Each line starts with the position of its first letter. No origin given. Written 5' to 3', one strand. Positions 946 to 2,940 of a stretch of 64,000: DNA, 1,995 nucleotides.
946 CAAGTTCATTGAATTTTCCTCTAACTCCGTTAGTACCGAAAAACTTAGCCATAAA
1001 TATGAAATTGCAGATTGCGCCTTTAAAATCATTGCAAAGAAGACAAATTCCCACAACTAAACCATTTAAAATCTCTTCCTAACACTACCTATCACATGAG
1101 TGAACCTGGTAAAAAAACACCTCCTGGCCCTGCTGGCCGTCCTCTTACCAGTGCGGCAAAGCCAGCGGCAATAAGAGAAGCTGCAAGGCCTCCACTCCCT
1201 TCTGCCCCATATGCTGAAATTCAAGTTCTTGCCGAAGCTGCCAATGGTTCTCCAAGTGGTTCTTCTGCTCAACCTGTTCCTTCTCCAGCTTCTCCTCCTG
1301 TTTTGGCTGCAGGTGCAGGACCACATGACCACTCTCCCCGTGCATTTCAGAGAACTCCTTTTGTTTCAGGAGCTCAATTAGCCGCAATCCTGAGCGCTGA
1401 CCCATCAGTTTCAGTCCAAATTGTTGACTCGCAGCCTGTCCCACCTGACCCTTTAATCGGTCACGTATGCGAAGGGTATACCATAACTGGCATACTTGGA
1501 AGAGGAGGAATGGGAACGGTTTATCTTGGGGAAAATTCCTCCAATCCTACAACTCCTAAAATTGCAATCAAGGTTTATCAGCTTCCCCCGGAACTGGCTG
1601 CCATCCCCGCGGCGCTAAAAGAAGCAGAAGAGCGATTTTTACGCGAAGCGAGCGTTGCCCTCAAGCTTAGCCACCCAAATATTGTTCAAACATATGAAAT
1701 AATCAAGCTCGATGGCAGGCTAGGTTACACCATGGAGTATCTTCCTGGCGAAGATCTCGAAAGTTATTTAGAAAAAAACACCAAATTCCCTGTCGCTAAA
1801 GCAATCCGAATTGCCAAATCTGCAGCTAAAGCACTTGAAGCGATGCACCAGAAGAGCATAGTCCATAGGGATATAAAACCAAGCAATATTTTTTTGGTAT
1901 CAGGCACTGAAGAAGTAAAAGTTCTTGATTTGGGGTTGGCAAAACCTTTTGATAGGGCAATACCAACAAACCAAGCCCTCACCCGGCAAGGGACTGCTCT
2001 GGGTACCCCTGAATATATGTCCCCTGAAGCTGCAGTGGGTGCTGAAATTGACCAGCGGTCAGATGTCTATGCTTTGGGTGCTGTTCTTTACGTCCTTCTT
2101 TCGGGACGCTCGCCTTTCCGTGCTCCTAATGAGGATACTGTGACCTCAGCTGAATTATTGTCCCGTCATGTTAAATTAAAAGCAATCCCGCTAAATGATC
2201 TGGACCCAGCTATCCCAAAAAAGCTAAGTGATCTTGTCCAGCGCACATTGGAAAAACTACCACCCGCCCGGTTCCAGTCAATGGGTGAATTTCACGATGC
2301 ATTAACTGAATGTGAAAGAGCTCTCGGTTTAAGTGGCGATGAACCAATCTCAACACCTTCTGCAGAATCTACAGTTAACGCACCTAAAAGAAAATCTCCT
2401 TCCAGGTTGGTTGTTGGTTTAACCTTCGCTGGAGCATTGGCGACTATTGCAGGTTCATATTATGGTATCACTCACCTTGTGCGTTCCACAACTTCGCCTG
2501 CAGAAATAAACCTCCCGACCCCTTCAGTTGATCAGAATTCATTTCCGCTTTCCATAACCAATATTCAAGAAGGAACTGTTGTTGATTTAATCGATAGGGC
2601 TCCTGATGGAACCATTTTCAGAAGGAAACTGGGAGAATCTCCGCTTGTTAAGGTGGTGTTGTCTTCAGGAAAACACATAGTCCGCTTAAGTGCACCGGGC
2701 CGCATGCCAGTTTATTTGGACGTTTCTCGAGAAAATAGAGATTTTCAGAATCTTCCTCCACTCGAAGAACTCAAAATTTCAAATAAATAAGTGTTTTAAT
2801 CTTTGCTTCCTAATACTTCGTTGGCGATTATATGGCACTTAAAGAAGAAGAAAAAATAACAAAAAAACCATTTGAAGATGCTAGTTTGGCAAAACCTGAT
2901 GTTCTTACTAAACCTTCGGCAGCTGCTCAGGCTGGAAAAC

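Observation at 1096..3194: Hanks kinase and adjacent small protein share a repeated P-Y-x-E-V/I short linear motif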

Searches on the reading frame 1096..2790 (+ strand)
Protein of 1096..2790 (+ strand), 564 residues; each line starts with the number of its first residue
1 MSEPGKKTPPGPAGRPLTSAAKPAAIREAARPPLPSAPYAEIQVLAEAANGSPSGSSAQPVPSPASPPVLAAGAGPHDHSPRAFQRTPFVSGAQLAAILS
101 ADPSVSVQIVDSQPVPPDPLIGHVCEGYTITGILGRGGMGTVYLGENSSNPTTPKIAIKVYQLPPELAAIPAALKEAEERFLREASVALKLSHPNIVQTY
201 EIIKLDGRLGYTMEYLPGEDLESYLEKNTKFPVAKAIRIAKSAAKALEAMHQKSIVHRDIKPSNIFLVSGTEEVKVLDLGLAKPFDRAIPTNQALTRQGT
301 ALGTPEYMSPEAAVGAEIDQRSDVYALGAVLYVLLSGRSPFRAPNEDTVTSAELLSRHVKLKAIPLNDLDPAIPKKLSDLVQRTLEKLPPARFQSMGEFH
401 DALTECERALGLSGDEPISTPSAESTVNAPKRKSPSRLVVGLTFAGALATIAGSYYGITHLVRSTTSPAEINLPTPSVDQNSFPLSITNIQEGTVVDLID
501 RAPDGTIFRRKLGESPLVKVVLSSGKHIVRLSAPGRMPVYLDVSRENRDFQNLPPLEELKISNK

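Call 3: search_protein_families(library=pfam, proteins=[window:1096-2790:+], max_evalue=0.01)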
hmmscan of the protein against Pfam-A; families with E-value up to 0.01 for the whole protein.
window:1096-2790:+ (564 aa): 6 families
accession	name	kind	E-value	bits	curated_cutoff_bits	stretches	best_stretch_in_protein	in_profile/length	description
PF00069.31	Pkinase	-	5.7e-47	160.8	31.7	1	128-394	1-253/263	Protein kinase domain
PF07714.23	PK_Tyr_Ser-Thr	-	4e-31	108.7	23.1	1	132-350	5-214/258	Protein tyrosine and serine/threonine kinase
PF17667.7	Pkinase_fungal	-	3e-05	23.3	24.1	1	242-335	294-384/387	Fungal protein kinase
PF01636.29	APH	-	5.7e-05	23.4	23.2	0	172-252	34-109/239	Phosphotransferase enzyme family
PF06293.20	Kdo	-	0.0001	22.2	21.3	1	219-280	103-167/207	Lipopolysaccharide kinase (Kdo/WaaP) family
PF03109.22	ABC1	-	0.00077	19.1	22.9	1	212-287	146-219/244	ABC1 atypical kinase-like domain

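Call 8: find_homologous_proteins(query=window:1096-2790:+, max_evalue=1e-10)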
Query window:1096-2790:+ (564 aa): 7289 proteins with E <= 1e-10 among 8000 candidates; the best 120 are listed.
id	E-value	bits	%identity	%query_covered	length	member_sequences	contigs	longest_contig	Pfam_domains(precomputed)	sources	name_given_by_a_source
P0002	0.0e+0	1226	100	100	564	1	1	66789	PF07714.24,PF00069.32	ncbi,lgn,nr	ncbi:protein kinase [Candidatus Micrarchaeota archaeon]|nr:protein kinase [Candidatus Micrarchaeota 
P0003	5.7e-81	291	40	49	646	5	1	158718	PF07714.24,PF00069.32,PF03109.23,PF17667.8,PF01636.30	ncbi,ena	-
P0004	1.2e-80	290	39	56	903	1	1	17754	PF07714.24,PF00069.32,PF03109.23,PF13620.13,PF01636.30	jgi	jgi:serine/threonine protein kinase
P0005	2.6e-78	282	37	48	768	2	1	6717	PF07714.24,PF00069.32,PF03109.23,PF14531.13,PF17667.8,PF01636.30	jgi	jgi:serine/threonine protein kinase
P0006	1.7e-74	270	37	51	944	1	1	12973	PF06293.21,PF07714.24,PF00069.32,PF03109.23,PF14531.13,PF17667.8,PF01636.30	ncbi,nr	ncbi:MAG TPA: protein kinase [Gemmataceae bacterium]|nr:protein kinase [Gemmataceae bacterium]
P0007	1.2e-72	264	35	51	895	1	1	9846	PF06293.21,PF07714.24,PF00069.32,PF03109.23,PF08308.18,PF14531.13,PF01163.29,PF01636.30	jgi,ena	-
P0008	1.0e-71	260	37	49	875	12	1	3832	PF07714.24,PF00069.32,PF03109.23,PF08308.18,PF01636.30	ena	-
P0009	2.3e-71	259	37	49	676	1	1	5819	PF06293.21,PF07714.24,PF00069.32,PF03109.23,PF17667.8,PF01636.30,PF13191.13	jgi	jgi:serine/threonine protein kinase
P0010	7.3e-71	258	39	48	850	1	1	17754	PF06293.21,PF07714.24,PF00069.32,PF13240.12,PF12773.14,PF17032.11,PF03109.23,PF14531.13,PF17667.8,PF01636.30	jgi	jgi:serine/threonine protein kinase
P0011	1.3e-67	247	36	49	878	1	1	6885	PF07714.24,PF00069.32,PF03109.23,PF14531.13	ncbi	-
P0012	1.7e-67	247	35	51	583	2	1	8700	PF06293.21,PF07714.24,PF00069.32,PF03109.23,PF14531.13,PF17667.8,PF01636.30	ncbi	-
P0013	2.1e-67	246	37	53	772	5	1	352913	PF06293.21,PF07714.24,PF00069.32,PF03109.23,PF17667.8,PF01636.30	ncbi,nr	ncbi:MAG: serine/threonine protein kinase [Myxococcales bacterium]|nr:serine/threonine protein kinas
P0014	8.4e-66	241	36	51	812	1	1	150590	PF06293.21,PF07714.24,PF00069.32,PF03109.23,PF01636.30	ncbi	-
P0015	4.5e-65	239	36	51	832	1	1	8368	PF06293.21,PF07714.24,PF00069.32,PF03109.23,PF01636.30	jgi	jgi:serine/threonine protein kinase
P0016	2.9e-64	236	38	49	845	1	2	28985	PF06293.21,PF07714.24,PF00069.32,PF03109.23,PF17667.8,PF01636.30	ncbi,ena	-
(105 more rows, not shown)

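Call 37: search_solved_structures(query=window:1096-2787:+, max_evalue=1e-20)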
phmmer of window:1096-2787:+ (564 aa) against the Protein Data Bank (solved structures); distinct sequences matched with E-value up to 1e-20: 95 (the best 60 are shown).
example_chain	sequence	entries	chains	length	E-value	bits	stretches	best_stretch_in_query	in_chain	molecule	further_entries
9ymt_A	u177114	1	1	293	1.8e-37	132.5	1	121-404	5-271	Serine/Threonine Kinase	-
4eqm_A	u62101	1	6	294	1.9e-37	132.4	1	121-404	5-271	Protein kinase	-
3f61_A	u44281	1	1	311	2.1e-37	132.3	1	122-404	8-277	Serine/threonine-protein kinase pknB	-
3f69_A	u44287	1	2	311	9.2e-37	130.1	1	122-404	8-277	Serine/threonine-protein kinase pknB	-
3ori_A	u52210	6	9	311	9.7e-37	130.1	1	122-404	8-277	Serine/threonine protein kinase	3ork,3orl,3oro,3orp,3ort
6i2p_A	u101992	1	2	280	1.2e-36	129.8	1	122-401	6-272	Serine/threonine-protein kinase PknB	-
5u94_A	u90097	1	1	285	1.7e-36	129.2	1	122-401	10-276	Serine/threonine-protein kinase PknB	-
6b2p_A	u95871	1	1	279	2e-36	129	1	122-401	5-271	Serine/threonine-protein kinase PknB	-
1mru_A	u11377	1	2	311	2e-36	129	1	122-404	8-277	Probable serine/threonine-protein kinase pknB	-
1o6y_A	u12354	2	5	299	2.2e-36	128.9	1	122-401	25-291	SERINE/THREONINE-PROTEIN KINASE PKNB | Probable serine/threonine-protein kinase pknB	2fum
6b2q_A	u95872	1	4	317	3.3e-36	128.3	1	118-420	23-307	Serine/threonine-protein kinase PknA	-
4x3f_A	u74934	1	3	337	3.5e-36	128.2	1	119-431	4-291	Serine/threonine-protein kinase PknA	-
3orm_A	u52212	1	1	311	4.4e-36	127.9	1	122-404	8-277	Serine/threonine protein kinase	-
9tmq_A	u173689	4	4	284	5.5e-36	127.6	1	119-405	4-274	Serine/threonine-protein kinase PknA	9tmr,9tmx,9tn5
4ow8_A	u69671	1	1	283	6e-36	127.5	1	119-405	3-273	Serine/threonine-protein kinase PknA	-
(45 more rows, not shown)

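Call 40: predict_structure(alignment_id=A1)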
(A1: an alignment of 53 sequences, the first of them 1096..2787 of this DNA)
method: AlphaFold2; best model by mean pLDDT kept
length: 564 residues; sequences in the alignment: 53
mean_pLDDT: 68.5   pTM: 0.60
mean pLDDT of the five models: 68.5, 68.1, 68.0, 66.0, 65.5
residues with pLDDT >= 90: 246; 70-90: 49; 50-70: 50; < 50: 219
segments of 3 or more residues with pLDDT < 50: 1-89, 285-288, 290-299, 422-444, 455-457, 459-493, 497-503, 505-518, 522-527, 544-564
pLDDT, mean of each block of 10 residues (from residue 1): 35 33 30 33 31 34 35 31 41 74 69 86 93 92 94 93 89 90 93 97 94 97 95 97 98 95 97 90 50 45 89 94 98 97 90 96 98 98 98 98 97 69 43 39 51 50 33 32 36 46 41 44 51 52 44 34 29
secondary structure, 60 per line:
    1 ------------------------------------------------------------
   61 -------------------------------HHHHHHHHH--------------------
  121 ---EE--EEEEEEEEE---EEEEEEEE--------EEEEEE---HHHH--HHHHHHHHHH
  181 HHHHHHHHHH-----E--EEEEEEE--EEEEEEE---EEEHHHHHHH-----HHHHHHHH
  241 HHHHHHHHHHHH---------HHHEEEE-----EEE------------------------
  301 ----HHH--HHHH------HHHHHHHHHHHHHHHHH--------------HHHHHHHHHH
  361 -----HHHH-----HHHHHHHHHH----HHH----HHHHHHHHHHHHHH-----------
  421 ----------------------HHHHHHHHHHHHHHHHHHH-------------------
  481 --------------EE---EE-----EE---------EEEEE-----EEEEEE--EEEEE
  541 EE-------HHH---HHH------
elements in order: H92-100 E128-136 E140-147 E156-161 H165-168 H171-190 E199-205 E208-214 E218-220 H221-227 H233-252 E265-268 E274-276 H310-313 H320-336 H351-360 H366-369 H375-384 H396-409 H443-461 E518-522 E528-533 E536-542

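Call 43: find_related_loci(query=window:1096-2787:+, collection=metagenome_contigs, flank=6000)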
Query window:1096-2787:+ (564 aa) in metagenome_contigs; peptide patterns used: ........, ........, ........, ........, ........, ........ (x = any residue, [..] = any of these).
600 stretches matched a pattern (row limit reached: there are more); 598 encode a relative of the query (tblastn E <= 1e-3); the best 80 are kept; 80 distinct loci.
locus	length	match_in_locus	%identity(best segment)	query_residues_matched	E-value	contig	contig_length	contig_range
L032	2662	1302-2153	37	109-409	1e-51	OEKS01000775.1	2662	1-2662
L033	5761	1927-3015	33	75-456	3e-51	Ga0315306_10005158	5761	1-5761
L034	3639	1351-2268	38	121-406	2e-51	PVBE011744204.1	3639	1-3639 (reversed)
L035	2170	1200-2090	38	111-417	4e-52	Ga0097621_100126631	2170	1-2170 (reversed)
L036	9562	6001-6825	39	128-433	5e-51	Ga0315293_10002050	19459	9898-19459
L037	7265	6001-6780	39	122-399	8e-51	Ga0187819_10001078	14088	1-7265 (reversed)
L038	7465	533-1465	37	121-417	1e-50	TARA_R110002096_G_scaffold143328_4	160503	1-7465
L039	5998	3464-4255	38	128-413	3e-50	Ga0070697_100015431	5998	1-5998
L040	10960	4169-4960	39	128-413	6e-50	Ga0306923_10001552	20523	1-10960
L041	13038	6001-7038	35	54-409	7e-50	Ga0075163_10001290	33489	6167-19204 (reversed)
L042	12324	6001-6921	34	128-448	4e-50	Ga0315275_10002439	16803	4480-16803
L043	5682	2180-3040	34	128-445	1e-49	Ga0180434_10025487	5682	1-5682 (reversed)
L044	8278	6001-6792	37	128-410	1e-49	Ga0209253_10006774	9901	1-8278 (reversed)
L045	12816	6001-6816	39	121-410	3e-49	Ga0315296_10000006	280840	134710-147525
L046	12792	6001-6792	37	128-410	3e-49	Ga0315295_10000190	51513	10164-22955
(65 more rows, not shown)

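Call 63: search_protein_families(library=padloc, proteins=[window:1096-2787:+], max_evalue=0.01)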
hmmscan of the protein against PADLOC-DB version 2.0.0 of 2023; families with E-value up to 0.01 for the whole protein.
window:1096-2787:+ (564 aa): 35 families (the best 25 are shown)
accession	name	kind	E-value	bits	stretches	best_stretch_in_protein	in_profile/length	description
PDLC04042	PD-T4-6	-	5.8e-76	253.9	1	125-409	8-275/292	-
PDLC04054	PD-T4-6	-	5.8e-69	231.1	1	122-430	6-299/347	-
PDLC04053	PD-T4-6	-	2.8e-68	228.7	1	124-416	7-281/311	-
PDLC04061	PD-T4-6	-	2.9e-66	223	1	127-420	17-297/510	-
PDLC04138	mad6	-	1.3e-62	210.7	1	123-419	48-326/659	mads_6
PDLC04060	PD-T4-6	-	4.4e-62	208.6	1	126-407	8-270/486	-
PDLC04047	PD-T4-6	-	3e-61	205.3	1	124-409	8-275/327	-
PDLC04041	PD-T4-6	-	6.1e-60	201.7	1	122-420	24-304/443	-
PDLC04043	PD-T4-6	-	5.2e-59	198.5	1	128-498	17-370/452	-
PDLC04039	PD-T4-6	-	1.1e-57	194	1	117-409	5-278/458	-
PDLC04057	PD-T4-6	-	1.7e-50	170.3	1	124-405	5-269/443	-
PDLC01088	C3a189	-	2.3e-50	170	1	133-409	4-264/840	kinase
PDLC04048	PD-T4-6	-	2.1e-49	166.8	1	124-405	7-271/354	-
PDLC04052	PD-T4-6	-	2.3e-49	166.9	1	125-408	8-278/496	-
PDLC04064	PD-T4-6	-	9.3e-49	164.3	1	127-396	21-270/369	-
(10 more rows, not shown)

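Call 64: search_protein_families(library=ncbifam, proteins=[window:1096-2787:+], max_evalue=0.01)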
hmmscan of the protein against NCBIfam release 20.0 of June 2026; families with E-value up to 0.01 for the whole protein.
window:1096-2787:+ (564 aa): 17 families
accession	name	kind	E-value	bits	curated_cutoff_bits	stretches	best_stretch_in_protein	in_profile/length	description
NF033483.0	PknB_PASTA_kin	equivalog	4.7e-67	227.3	450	1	127-410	8-272/563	Stk1 family PASTA domain-containing Ser/Thr kinase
NF052427.1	StpK7MSMEG_1200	equivalog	1.8e-43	148.9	900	1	128-501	9-353/601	serine/threonine protein kinase StpK7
NF047741.1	antiphage_MADS6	equivalog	1.2e-42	146.3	460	2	229-408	294-462/612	methylation-associated defense system protein kinase MAD6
NF009651.0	PRK13184.1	equivalog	2.9e-38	131.4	839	1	127-404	3-288/932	serine/threonine-protein kinase PknD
NF033442.0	BREX_PglW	equivalog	4.8e-26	90.8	990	2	172-281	546-659/1391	BREX system serine/threonine kinase PglW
TIGR03903.1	TOMM_kin_cyc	equivalog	6.1e-25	87.3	705.75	1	174-393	18-234/1267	TOMM system kinase/cyclase fusion protein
NF038150.1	lanthi_synth_IV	equivalog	2e-22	79.4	650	1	128-449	191-471/851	class IV lanthionine synthetase LanL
NF053615.1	SerThrKinAfsKStmc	equivalog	3e-22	79.1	1300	1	128-374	15-244/809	protein serine/threonine kinase AfsK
NF038151.1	lanthi_synth_III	equivalog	6.6e-11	41.3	575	1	168-343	257-431/833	class III lanthionine synthetase LanKC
NF058632.1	SerThrKinPrkT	equivalog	2.2e-10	40.1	280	1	127-289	22-172/322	serine/threonine protein kinase PrkT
NF043056.1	T4SS_LegK1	equivalog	4.5e-10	38.7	550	1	216-333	170-282/516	Dot/Icm T4SS effector kinase LegK1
TIGR03724.2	arch_bud32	equivalog_domain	2e-08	34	125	1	178-283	37-132/193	KEOPS complex kinase/ATPase Bud32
NF011464.0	PRK14879.1-7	equivalog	2.5e-08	33.9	246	1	175-289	47-155/221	Kae1-associated kinase Bud32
NF011463.0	PRK14879.1-4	equivalog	1.4e-05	24.6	188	1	178-283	62-161/237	Kae1-associated kinase Bud32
NF007174.0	PRK09605.1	equivalog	2.5e-05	23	447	1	179-283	381-474/535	bifunctional N(6)-L-threonylcarbamoyladenine synthase/serine/threonine protein kinase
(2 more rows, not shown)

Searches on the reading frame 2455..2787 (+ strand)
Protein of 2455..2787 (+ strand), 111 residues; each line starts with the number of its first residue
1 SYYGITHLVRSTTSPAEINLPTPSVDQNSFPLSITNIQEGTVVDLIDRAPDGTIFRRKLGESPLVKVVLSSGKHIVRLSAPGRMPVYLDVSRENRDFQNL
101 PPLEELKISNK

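Call 38: search_protein_families(library=pfam, proteins=[window:2455-2787:+], max_evalue=10)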
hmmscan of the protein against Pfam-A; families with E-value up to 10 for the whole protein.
window:2455-2787:+ (111 aa): 1 family
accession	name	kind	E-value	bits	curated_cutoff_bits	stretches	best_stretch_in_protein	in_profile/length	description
PF08308.17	PEGA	-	0.012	15.9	20.8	1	57-88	20-51/71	PEGA domain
